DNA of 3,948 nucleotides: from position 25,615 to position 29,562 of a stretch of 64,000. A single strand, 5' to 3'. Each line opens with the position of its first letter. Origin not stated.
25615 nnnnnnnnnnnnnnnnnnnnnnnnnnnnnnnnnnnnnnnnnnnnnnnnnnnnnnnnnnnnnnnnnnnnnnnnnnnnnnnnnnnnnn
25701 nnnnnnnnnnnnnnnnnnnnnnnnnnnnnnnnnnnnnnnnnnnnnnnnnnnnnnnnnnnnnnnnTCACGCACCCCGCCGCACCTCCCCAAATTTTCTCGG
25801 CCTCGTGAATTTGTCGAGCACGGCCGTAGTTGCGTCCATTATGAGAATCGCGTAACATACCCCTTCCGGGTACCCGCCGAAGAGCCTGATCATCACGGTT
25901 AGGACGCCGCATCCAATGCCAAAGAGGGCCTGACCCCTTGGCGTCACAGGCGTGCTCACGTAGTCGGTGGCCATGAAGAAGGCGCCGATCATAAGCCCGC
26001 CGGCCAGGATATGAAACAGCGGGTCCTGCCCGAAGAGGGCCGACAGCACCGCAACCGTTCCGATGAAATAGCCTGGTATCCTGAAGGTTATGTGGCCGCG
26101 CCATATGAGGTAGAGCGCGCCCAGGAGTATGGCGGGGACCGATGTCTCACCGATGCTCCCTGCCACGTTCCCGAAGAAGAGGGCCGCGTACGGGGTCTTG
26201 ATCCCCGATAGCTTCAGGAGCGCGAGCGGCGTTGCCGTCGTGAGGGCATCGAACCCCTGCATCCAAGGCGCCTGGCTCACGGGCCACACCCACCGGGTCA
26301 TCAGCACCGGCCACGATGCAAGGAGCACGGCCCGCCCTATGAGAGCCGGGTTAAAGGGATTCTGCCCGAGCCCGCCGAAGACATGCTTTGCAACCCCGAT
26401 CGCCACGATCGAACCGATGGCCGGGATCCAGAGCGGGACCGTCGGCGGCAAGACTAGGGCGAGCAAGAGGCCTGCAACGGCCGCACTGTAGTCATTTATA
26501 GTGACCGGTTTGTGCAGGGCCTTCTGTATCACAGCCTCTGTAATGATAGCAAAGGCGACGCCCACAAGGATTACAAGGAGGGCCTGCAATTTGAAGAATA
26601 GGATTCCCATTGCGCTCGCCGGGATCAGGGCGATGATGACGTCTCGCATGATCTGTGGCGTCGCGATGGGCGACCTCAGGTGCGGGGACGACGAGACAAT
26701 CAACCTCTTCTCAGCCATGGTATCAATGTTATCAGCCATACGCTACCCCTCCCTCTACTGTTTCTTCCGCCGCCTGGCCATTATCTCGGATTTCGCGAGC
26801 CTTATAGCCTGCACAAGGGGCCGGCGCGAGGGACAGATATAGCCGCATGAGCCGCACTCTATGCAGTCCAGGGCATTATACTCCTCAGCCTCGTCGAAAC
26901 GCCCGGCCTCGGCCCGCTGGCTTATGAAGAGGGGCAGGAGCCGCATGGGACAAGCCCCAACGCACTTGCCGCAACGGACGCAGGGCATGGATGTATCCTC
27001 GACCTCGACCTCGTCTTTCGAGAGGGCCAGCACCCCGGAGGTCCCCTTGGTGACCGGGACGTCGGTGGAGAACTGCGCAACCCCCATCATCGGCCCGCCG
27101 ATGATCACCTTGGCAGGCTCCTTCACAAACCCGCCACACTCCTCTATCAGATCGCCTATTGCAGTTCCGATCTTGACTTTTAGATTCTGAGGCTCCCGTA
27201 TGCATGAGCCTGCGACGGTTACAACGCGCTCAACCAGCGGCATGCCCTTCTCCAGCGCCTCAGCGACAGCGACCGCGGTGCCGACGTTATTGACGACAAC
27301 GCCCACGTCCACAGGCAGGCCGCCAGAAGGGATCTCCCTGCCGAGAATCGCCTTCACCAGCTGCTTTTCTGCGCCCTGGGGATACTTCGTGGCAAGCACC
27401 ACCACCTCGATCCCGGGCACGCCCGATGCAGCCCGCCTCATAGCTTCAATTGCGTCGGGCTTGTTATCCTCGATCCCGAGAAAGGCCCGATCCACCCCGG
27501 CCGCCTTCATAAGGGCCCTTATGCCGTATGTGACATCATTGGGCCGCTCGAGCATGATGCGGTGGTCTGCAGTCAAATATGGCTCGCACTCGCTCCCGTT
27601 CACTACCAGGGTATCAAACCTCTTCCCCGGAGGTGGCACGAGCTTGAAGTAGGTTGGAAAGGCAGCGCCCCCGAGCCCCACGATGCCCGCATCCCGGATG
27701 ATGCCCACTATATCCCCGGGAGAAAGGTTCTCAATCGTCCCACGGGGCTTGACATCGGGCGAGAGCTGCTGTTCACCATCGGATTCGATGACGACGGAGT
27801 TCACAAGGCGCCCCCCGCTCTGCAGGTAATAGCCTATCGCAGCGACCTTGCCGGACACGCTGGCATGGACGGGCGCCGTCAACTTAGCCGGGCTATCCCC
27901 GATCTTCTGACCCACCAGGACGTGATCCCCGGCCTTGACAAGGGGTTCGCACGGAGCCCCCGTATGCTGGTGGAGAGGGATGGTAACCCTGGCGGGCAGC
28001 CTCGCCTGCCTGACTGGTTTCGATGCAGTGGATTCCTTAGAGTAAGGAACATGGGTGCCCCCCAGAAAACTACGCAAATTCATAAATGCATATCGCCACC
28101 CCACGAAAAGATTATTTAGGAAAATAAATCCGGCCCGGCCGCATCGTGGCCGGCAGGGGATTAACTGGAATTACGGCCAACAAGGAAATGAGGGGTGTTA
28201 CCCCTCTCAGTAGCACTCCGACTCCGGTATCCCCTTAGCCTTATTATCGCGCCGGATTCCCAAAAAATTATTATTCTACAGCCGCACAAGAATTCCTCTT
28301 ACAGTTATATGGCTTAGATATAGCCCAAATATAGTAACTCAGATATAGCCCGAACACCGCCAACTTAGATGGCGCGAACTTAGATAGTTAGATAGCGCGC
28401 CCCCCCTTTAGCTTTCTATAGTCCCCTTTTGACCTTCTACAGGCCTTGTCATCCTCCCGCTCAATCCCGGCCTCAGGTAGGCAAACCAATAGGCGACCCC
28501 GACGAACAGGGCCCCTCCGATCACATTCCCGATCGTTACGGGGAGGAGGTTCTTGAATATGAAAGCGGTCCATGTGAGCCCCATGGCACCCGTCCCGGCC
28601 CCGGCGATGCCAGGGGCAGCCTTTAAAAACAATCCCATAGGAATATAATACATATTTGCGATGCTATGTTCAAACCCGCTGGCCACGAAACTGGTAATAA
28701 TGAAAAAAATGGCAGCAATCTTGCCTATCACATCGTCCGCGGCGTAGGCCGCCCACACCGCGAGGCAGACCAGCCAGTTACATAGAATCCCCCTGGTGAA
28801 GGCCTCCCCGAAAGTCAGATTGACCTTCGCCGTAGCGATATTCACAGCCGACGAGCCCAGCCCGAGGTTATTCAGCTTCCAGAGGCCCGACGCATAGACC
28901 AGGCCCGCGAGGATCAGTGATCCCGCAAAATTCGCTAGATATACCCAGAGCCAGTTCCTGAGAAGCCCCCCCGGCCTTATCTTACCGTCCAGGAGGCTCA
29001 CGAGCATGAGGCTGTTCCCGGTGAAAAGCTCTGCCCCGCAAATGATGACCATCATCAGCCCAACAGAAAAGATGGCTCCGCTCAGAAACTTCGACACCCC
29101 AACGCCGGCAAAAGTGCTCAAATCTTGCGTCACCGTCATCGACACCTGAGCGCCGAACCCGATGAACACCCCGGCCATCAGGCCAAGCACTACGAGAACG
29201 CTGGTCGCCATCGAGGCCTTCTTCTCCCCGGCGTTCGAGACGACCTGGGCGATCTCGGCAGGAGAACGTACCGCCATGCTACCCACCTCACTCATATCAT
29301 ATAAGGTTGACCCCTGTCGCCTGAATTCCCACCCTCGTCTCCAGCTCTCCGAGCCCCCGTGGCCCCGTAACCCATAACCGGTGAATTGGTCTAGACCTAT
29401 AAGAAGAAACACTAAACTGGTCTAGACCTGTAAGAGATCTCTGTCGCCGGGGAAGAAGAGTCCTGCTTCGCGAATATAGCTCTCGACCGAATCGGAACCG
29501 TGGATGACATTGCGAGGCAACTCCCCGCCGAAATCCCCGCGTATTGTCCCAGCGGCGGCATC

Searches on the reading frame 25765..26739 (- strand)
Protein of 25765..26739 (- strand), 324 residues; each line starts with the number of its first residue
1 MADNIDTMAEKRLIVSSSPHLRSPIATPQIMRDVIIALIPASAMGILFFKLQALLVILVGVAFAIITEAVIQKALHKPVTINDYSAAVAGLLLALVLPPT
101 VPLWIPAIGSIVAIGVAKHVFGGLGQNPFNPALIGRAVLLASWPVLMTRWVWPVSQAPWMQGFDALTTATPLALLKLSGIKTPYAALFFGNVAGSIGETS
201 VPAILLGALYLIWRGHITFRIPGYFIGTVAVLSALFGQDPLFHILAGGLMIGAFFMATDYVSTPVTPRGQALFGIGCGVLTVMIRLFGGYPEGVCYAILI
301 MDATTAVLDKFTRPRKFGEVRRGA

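Call 41: search_protein_families(library=pfam, proteins=[window:25765-26739:-], max_evalue=0.00001)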
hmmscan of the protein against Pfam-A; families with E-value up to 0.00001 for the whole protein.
window:25765-26739:- (324 aa): 1 family
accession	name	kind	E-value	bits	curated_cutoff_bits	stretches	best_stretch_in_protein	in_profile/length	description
PF03116.20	NQR2_RnfD_RnfE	-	2.8e-116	388.5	27.7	1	15-318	2-296/296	NQR2, RnfD, RnfE family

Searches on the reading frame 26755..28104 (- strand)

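Call 42: search_protein_families(library=pfam, proteins=[window:26755-28104:-], max_evalue=0.00001)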
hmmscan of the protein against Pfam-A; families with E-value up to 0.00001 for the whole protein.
window:26755-28104:- (449 aa): 7 families
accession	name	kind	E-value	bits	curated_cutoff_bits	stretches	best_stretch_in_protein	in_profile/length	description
PF01512.22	Complex1_51K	-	7.7e-53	178.9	31.2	1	136-281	1-149/150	Nuo51 FMN-binding domain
PF13375.12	RnfC_N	-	2.4e-33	114.6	25.6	1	12-111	2-101/101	RnfC Barrel sandwich hybrid domain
PF10531.15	SLBB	-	3.8e-12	46.3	27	1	294-343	1-55/55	SLBB domain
PF13237.11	Fer4_10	-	2.1e-09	37.6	25.5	1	374-425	8-53/53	4Fe-4S dicluster domain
PF12838.12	Fer4_7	-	2.6e-08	34.6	27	1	375-426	2-50/52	4Fe-4S dicluster domain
PF13534.11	Fer4_17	-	7.6e-08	33.2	22.2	0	396-426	27-58/61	4Fe-4S dicluster domain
PF13187.11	Fer4_9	-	5.9e-07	29.8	27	1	375-426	2-49/52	4Fe-4S dicluster domain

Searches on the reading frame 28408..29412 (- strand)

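Call 42: search_protein_families(library=pfam, proteins=[window:28408-29412:-], max_evalue=0.00001)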
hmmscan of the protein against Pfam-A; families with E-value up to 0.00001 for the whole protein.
window:28408-29412:- (334 aa): 1 family
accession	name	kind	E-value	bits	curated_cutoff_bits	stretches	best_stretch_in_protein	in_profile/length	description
PF01226.23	Form_Nir_trans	-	3e-83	279.3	34.6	1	53-310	1-240/240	Formate/nitrite transporter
